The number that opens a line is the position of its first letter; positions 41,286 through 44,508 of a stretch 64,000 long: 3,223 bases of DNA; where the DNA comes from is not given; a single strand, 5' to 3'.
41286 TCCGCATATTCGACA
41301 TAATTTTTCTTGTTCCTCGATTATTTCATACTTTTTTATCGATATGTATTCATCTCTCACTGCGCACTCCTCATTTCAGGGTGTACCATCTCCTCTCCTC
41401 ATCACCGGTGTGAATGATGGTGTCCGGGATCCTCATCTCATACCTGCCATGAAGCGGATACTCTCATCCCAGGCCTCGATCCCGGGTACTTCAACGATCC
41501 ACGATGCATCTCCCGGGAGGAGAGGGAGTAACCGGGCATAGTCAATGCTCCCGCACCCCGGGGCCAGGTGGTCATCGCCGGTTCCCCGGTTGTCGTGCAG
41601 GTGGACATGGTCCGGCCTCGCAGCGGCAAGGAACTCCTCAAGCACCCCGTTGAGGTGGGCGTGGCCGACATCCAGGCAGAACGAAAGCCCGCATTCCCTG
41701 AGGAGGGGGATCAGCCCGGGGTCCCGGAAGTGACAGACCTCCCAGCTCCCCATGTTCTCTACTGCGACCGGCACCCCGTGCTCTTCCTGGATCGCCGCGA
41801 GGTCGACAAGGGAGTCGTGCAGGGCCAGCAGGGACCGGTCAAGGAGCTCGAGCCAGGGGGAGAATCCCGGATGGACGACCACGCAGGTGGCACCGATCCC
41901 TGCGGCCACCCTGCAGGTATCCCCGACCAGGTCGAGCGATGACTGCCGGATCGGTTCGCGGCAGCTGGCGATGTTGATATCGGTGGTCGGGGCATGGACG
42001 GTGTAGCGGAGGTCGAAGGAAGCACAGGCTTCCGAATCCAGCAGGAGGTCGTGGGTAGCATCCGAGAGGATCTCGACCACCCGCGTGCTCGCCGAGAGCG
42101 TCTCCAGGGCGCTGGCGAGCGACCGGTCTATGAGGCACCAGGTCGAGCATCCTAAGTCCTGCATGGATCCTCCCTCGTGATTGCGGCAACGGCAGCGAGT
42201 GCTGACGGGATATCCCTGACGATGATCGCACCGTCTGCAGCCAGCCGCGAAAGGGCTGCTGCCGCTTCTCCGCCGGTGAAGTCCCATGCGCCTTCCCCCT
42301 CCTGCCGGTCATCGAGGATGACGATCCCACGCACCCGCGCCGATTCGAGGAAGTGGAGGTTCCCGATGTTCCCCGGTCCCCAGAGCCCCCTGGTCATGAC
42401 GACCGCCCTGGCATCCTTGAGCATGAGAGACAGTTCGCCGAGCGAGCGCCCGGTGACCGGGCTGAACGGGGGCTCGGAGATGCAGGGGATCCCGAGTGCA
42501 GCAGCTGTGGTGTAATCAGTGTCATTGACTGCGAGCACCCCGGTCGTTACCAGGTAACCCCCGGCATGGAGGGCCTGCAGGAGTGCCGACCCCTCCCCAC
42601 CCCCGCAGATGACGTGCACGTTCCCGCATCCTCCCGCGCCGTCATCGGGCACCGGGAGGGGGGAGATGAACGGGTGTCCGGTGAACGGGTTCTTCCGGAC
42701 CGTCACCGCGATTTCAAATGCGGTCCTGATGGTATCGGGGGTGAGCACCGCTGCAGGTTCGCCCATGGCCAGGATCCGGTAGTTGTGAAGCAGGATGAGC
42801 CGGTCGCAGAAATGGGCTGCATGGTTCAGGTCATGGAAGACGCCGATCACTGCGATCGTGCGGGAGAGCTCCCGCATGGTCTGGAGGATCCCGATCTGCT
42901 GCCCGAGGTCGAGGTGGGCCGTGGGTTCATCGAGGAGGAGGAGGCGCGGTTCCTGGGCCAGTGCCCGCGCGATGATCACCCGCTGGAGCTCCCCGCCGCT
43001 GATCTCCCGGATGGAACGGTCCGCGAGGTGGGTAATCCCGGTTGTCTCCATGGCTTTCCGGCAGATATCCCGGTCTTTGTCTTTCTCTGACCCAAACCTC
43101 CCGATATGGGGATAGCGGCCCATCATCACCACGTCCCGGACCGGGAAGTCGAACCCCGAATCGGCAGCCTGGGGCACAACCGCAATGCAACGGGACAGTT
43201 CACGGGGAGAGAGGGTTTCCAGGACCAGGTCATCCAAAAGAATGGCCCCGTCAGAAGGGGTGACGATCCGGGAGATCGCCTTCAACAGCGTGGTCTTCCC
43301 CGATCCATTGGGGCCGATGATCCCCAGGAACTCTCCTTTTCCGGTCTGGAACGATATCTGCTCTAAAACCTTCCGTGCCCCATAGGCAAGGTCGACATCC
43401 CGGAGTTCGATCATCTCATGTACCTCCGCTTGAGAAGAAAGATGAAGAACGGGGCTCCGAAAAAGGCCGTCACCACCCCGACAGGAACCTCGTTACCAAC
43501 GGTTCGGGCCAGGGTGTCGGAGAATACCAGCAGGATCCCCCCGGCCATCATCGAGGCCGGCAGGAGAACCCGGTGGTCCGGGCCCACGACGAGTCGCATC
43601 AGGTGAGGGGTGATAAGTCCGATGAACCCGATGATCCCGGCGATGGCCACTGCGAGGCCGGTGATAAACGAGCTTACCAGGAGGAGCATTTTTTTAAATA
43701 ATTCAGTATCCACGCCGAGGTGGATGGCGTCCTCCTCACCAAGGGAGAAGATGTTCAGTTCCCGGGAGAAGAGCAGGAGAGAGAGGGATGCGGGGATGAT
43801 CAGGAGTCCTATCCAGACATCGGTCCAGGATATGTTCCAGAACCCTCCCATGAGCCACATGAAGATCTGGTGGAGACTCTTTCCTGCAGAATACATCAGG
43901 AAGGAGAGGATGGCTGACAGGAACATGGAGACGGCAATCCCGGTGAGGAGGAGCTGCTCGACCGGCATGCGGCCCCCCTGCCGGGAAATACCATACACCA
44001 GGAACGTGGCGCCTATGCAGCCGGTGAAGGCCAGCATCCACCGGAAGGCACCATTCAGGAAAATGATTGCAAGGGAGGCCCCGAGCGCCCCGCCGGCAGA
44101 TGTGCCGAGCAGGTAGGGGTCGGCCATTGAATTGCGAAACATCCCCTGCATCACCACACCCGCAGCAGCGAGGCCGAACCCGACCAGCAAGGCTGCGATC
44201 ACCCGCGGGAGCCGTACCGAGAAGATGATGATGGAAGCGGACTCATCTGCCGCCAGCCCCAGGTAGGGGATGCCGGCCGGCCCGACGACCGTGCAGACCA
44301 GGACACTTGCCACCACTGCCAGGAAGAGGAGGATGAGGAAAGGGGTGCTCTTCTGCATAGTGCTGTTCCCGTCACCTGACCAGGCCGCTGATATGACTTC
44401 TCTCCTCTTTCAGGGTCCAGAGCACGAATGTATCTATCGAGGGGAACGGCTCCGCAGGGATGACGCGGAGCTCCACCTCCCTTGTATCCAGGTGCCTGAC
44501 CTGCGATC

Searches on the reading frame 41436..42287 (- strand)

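Call 41: search_protein_families(library=pfam, proteins=[window:41436-42287:-], max_evalue=0.00001)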
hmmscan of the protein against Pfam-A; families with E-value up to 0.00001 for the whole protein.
window:41436-42287:- (284 aa): 1 family
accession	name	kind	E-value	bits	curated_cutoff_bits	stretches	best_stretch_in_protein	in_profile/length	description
PF01261.30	AP_endonuc_2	-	5.5e-26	92.2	31.1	1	86-281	35-247/249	Xylose isomerase-like TIM barrel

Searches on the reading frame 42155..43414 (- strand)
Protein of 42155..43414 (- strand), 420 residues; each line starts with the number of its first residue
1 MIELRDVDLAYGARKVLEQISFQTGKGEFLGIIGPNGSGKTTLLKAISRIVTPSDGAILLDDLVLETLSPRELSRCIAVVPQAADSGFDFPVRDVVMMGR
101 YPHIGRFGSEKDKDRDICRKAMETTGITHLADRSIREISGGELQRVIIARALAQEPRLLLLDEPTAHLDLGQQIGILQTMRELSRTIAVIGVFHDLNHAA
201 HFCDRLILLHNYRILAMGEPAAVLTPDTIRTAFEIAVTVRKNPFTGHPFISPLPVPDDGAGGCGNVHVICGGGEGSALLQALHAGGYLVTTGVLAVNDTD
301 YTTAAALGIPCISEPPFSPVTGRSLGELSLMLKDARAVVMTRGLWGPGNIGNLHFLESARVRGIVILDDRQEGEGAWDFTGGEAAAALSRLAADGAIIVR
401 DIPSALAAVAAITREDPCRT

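Call 41: search_protein_families(library=pfam, proteins=[window:42155-43414:-], max_evalue=0.00001)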
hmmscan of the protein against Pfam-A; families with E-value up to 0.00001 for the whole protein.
window:42155-43414:- (420 aa): 3 families
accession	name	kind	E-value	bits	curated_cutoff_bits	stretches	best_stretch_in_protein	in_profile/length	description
PF00005.33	ABC_tran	-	4.9e-31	108.6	25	1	17-166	1-137/137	ABC transporter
PF13304.12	AAA_21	-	4.1e-11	43.9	27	0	30-50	2-22/304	AAA domain, putative AbiEii toxin, Type IV TA system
PF02463.25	SMC_N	-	7.5e-06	26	40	0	27-195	24-198/220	RecF/RecN/SMC N terminal domain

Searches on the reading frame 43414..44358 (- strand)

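Call 41: search_protein_families(library=pfam, proteins=[window:43414-44358:-], max_evalue=0.00001)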
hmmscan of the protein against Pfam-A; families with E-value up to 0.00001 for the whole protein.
window:43414-44358:- (315 aa): 1 family
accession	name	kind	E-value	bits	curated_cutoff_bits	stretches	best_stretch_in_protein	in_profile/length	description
PF01032.23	FecCD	-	1.5e-86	290.7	26.5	1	16-311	3-311/311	FecCD transport family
